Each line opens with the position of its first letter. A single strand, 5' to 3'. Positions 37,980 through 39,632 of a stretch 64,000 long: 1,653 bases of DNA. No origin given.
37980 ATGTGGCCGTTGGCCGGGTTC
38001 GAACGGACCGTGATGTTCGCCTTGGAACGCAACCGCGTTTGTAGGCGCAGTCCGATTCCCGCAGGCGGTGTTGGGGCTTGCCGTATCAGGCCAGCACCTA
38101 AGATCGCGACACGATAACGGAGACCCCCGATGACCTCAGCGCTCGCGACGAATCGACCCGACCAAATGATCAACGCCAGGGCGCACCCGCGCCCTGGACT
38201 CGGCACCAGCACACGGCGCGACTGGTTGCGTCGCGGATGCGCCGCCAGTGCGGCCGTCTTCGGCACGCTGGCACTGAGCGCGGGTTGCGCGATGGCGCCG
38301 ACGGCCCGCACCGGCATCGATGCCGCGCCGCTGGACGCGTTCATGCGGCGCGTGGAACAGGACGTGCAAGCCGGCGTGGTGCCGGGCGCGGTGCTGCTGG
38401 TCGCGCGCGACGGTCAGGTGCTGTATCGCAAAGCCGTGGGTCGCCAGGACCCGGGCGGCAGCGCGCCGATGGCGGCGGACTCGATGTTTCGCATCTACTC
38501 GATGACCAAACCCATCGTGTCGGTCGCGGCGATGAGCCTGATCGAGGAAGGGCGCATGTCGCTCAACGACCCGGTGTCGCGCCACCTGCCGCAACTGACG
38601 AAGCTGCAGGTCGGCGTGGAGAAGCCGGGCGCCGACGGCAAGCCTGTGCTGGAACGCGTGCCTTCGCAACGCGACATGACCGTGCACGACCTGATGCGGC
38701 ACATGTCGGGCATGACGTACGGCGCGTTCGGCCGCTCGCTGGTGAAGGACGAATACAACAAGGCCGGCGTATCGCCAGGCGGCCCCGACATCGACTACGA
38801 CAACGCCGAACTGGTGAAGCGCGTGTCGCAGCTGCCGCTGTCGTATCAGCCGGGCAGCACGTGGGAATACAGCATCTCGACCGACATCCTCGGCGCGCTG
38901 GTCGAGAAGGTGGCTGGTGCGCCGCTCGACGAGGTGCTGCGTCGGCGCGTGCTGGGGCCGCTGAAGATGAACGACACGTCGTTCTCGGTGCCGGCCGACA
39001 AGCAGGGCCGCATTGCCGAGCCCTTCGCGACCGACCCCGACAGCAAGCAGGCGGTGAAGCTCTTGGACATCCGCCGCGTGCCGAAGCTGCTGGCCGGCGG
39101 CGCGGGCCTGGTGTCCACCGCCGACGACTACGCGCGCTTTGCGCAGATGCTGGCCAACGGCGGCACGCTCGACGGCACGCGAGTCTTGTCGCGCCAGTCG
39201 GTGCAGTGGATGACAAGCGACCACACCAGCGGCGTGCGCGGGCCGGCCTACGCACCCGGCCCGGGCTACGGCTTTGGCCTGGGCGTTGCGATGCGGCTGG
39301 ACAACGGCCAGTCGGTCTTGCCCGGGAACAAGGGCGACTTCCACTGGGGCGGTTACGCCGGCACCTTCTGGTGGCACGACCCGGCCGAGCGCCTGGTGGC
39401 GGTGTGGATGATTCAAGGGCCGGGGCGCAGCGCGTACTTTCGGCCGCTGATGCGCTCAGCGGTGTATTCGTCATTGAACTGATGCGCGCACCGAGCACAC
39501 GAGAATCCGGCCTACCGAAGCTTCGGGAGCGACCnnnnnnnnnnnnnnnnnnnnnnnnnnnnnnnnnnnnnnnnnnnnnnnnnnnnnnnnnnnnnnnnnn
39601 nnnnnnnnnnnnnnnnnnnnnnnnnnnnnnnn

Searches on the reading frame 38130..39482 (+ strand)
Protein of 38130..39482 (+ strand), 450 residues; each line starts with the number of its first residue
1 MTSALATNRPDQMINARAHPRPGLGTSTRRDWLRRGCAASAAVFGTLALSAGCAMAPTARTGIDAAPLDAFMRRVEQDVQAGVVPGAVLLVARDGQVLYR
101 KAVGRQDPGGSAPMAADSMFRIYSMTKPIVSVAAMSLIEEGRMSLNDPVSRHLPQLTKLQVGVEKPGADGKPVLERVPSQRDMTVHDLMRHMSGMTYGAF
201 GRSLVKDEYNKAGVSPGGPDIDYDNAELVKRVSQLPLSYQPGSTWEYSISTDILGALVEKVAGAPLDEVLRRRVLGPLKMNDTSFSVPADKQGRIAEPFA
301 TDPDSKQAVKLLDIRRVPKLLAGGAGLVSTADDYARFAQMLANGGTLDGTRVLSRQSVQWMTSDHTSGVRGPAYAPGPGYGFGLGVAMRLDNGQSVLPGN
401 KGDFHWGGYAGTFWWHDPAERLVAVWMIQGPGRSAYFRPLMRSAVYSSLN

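Call 3: search_protein_families(library=pfam, proteins=[window:38130-39482:+], max_evalue=0.1)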
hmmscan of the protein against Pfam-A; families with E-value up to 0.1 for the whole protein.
window:38130-39482:+ (450 aa): 2 families
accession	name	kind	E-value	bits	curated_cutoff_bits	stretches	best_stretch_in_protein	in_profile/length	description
PF00144.29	Beta-lactamase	-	8.9e-71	239.2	27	1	73-433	3-313/329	Beta-lactamase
PF13354.11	Beta-lactamase2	-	0.0012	18.7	22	1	114-192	15-82/214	Beta-lactamase enzyme family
